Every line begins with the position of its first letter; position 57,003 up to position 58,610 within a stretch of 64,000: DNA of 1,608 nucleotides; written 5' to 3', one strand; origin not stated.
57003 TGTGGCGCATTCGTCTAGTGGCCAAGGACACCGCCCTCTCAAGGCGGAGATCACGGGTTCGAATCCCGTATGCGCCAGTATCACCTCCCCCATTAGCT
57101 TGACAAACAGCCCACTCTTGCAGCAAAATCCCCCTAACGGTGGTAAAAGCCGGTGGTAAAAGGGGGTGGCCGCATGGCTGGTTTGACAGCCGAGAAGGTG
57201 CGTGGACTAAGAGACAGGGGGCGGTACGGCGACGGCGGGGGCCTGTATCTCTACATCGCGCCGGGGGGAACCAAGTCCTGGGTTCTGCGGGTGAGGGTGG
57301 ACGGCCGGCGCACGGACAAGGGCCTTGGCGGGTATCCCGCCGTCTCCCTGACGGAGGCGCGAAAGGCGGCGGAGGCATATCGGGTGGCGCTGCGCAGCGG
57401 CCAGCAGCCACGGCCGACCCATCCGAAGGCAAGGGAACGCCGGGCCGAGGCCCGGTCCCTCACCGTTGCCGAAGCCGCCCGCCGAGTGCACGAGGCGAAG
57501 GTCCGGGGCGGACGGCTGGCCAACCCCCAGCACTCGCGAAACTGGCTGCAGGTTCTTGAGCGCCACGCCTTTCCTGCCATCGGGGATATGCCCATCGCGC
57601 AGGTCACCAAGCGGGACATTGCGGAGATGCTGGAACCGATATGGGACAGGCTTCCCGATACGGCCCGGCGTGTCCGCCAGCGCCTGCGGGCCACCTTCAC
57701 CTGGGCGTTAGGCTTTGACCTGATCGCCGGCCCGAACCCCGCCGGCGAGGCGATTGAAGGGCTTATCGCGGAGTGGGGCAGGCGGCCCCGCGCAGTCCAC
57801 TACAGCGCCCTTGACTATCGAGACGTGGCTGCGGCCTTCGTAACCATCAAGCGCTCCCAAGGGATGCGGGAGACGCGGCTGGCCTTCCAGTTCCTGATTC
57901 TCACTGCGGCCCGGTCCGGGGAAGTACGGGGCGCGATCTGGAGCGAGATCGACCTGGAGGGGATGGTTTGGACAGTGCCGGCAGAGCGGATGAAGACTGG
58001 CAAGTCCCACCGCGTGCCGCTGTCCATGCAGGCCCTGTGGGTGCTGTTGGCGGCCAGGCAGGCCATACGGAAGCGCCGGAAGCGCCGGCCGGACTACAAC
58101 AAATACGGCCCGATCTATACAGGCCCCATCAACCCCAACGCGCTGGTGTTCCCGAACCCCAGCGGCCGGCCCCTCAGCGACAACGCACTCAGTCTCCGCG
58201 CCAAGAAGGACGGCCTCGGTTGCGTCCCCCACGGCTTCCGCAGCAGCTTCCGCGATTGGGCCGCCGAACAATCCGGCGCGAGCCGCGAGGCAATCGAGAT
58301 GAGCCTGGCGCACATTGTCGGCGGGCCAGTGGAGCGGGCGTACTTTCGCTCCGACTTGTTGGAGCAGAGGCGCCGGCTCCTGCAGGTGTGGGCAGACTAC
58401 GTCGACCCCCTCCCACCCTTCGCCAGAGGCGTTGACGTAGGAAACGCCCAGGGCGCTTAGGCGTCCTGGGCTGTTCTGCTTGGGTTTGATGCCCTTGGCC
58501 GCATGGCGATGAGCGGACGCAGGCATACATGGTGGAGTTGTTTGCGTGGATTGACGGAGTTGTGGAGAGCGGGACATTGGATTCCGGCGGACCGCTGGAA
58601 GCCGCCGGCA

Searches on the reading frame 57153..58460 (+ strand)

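Call 40: search_protein_families(library=pfam, proteins=[window:57153-58460:+], max_evalue=0.00001)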
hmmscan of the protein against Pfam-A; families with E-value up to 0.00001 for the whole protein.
window:57153-58460:+ (435 aa): 3 families
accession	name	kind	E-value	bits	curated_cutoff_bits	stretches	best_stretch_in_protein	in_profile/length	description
PF22022.2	Phage_int_M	-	1.4e-19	70.6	27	1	106-196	2-90/96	Phage integrase central domain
PF13356.12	Arm-DNA-bind_3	-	1.1e-17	64.3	27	1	11-87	1-77/83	Arm DNA-binding domain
PF00589.27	Phage_integrase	-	9.3e-13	48.7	27.1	1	232-393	15-162/172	Phage integrase family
